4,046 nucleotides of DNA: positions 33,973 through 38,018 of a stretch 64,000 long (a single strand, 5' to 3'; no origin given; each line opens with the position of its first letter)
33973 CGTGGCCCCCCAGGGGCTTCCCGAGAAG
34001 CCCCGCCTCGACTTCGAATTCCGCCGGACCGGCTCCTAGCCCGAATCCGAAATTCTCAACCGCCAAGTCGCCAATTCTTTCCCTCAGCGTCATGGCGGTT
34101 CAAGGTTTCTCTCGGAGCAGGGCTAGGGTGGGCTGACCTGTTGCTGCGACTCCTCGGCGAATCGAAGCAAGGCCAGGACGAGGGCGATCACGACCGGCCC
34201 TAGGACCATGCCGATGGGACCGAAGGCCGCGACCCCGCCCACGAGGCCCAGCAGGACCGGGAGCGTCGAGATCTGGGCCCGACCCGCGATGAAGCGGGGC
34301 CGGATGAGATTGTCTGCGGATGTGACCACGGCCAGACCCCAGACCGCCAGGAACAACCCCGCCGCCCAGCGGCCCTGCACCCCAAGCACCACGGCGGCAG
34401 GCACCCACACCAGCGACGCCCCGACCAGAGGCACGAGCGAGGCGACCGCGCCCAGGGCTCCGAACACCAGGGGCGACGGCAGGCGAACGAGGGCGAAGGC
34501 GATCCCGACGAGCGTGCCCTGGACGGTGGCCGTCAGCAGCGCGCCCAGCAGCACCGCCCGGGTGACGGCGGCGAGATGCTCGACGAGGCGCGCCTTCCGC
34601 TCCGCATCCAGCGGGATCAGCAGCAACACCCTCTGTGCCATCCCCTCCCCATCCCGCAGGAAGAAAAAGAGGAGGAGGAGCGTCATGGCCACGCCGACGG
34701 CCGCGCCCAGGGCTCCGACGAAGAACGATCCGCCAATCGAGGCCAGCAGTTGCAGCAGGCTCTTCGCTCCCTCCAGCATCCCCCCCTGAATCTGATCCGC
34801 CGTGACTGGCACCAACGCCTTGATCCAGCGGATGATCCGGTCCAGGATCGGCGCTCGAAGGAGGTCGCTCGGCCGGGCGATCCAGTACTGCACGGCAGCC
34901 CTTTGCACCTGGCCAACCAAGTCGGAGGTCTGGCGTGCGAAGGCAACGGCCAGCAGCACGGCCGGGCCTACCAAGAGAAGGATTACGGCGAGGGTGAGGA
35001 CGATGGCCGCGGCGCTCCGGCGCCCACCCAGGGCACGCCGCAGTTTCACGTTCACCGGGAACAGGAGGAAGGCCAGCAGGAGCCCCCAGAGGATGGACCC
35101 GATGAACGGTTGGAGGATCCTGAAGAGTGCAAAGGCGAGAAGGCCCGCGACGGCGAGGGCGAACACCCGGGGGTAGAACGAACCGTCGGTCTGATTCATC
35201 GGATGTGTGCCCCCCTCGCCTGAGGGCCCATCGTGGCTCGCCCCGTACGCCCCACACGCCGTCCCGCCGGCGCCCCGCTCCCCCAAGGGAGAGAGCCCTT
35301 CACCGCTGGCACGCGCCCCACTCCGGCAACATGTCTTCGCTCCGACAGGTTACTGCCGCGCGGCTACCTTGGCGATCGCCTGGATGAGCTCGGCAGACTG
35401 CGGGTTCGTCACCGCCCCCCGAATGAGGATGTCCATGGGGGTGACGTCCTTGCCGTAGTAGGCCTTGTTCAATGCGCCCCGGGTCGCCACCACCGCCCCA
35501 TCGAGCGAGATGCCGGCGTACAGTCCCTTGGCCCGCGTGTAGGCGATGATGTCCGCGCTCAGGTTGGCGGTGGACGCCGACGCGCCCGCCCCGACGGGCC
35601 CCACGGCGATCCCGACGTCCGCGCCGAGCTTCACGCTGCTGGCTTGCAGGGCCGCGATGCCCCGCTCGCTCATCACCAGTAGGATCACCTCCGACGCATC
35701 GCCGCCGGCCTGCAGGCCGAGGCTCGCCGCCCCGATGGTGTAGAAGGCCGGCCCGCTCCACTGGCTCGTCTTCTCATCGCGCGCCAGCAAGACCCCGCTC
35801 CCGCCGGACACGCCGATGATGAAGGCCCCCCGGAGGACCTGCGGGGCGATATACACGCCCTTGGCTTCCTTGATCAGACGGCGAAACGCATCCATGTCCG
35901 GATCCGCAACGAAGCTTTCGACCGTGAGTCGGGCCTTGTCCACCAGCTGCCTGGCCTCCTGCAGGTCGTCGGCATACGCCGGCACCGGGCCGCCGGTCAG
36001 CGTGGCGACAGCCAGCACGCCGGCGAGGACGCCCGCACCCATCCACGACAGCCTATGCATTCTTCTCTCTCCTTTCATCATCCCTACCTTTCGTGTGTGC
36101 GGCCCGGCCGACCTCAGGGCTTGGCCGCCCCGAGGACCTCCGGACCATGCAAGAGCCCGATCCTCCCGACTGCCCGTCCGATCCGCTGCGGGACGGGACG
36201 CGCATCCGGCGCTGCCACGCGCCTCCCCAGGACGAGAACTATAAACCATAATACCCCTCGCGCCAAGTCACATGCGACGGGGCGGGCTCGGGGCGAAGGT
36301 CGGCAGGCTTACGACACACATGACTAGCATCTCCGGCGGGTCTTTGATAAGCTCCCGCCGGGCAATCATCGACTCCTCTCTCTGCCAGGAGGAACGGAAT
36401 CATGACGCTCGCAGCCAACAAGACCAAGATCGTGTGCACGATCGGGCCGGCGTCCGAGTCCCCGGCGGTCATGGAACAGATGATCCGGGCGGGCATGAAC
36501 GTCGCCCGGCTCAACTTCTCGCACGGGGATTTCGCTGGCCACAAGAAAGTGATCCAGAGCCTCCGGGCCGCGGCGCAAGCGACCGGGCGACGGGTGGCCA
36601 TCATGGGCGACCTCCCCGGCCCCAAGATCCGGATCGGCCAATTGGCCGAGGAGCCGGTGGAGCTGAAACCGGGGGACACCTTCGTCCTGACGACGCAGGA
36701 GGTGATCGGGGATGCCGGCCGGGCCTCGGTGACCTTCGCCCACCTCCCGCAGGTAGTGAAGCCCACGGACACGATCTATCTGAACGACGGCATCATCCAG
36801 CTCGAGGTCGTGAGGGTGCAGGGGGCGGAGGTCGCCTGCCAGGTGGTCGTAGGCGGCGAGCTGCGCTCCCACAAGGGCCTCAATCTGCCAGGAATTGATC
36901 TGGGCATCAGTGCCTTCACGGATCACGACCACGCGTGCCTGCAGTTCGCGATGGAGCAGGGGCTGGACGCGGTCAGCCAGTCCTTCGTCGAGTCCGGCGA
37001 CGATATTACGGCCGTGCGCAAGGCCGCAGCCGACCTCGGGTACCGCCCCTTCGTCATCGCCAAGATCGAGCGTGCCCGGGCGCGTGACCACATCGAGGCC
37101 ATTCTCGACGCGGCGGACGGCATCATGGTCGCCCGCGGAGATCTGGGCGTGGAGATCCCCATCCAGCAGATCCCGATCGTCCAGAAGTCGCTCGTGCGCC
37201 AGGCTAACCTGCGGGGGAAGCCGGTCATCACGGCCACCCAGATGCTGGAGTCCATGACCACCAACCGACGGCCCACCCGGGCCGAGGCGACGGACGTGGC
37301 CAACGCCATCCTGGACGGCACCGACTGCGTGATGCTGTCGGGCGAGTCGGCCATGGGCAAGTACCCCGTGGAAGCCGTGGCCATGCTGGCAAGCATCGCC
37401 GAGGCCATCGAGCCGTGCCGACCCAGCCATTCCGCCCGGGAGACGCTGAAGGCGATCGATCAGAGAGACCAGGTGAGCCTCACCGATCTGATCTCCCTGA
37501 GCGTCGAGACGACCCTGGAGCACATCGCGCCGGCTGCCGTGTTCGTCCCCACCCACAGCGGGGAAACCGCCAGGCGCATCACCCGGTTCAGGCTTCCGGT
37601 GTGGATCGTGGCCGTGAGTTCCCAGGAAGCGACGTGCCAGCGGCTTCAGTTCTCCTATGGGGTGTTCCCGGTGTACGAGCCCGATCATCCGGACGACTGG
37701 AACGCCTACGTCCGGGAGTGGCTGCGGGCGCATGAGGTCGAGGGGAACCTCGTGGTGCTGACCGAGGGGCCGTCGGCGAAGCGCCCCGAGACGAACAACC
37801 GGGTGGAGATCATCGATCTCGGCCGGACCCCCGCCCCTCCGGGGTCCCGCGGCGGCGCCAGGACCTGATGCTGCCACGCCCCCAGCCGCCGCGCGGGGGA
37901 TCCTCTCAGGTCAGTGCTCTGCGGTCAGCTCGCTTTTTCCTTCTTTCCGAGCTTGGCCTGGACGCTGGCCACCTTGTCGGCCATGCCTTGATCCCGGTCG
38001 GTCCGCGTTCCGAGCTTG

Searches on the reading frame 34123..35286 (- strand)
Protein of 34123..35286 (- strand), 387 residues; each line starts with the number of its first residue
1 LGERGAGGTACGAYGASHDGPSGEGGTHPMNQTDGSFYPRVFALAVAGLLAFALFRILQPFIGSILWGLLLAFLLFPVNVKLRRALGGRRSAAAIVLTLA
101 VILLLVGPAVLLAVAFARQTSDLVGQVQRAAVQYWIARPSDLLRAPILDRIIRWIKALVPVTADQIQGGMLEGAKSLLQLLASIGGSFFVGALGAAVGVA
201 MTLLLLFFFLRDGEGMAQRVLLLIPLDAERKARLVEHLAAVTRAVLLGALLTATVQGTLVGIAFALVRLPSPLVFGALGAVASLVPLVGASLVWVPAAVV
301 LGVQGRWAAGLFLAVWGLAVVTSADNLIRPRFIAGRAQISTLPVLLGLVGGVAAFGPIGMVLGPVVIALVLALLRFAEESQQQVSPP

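Call 34: search_protein_families(library=ncbifam, proteins=[window:34123-35286:-], max_evalue=0.00001)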
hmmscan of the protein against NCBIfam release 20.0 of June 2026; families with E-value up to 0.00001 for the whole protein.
window:34123-35286:- (387 aa): 3 families
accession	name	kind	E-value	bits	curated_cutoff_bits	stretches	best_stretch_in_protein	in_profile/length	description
NF008216.0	PRK10983.1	equivalog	4.2e-25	88.7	305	1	41-374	14-341/370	AI-2E family transporter YdiK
TIGR02872.1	spore_ytvI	equivalog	8.9e-21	74.7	198.15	1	45-373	6-335/341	sporulation integral membrane protein YtvI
NF045801.1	efflux_ABUW_0982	equivalog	1.3e-07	30.9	675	1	39-382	7-348/392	chloramphenicol efflux transporter CxpE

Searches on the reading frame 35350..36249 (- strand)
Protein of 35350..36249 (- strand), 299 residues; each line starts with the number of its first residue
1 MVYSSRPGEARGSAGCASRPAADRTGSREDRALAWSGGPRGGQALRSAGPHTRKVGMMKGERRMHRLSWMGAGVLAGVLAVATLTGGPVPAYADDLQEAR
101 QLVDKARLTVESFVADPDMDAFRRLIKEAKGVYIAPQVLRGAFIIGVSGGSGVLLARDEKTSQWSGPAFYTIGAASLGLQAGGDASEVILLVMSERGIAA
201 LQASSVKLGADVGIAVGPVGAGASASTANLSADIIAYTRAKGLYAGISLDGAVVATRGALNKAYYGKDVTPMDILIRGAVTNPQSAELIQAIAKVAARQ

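Call 34: search_protein_families(library=ncbifam, proteins=[window:35350-36249:-], max_evalue=0.00001)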
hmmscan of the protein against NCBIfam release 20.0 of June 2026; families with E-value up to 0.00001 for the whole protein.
window:35350-36249:- (299 aa): 1 family
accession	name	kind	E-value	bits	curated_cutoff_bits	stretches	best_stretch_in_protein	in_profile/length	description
NF049970.1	lipo_BPSL1445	equivalog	9.4e-20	70.9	200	1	74-255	13-190/194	BPSL1445 family SYLF domain-containing lipoprotein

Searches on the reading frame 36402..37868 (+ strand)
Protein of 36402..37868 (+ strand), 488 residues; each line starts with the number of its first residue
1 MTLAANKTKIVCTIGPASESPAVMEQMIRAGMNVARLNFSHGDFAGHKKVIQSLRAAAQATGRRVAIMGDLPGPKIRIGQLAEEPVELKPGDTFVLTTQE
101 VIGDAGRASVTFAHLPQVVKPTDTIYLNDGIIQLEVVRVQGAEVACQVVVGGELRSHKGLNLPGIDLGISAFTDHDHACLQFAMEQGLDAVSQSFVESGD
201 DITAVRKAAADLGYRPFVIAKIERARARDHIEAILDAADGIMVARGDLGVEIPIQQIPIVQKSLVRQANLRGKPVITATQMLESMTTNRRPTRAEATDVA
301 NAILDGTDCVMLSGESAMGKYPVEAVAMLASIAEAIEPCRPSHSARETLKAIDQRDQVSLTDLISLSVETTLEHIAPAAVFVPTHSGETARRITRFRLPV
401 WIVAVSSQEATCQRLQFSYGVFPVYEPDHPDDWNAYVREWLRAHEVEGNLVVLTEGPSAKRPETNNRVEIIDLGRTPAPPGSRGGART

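Call 34: search_protein_families(library=ncbifam, proteins=[window:36402-37868:+], max_evalue=0.00001)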
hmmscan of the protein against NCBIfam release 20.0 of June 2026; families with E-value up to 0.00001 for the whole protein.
window:36402-37868:+ (488 aa): 7 families
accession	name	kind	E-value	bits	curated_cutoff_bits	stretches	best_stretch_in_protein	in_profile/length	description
NF004491.0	PRK05826.1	subfamily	4.5e-157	523.3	432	1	5-473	4-475/477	pyruvate kinase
TIGR01064.1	pyruv_kin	equivalog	6.6e-156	519.5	306.4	1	7-468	2-471/476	pyruvate kinase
NF004978.0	PRK06354.1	subfamily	6.4e-152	507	462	1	5-456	7-461/590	pyruvate kinase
NF004886.0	PRK06247.1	subfamily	7.6e-136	453.6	623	1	5-474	4-471/476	pyruvate kinase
NF006664.0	PRK09206.1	equivalog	2.9e-125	418.5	686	1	6-465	2-463/470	pyruvate kinase PykF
NF005234.0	PRK06739.1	equivalog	2.8e-91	306.1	564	1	11-338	6-330/352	pyruvate kinase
NF011314.0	PRK14725.1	equivalog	1e-60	205.7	642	2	83-340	330-597/614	pyruvate kinase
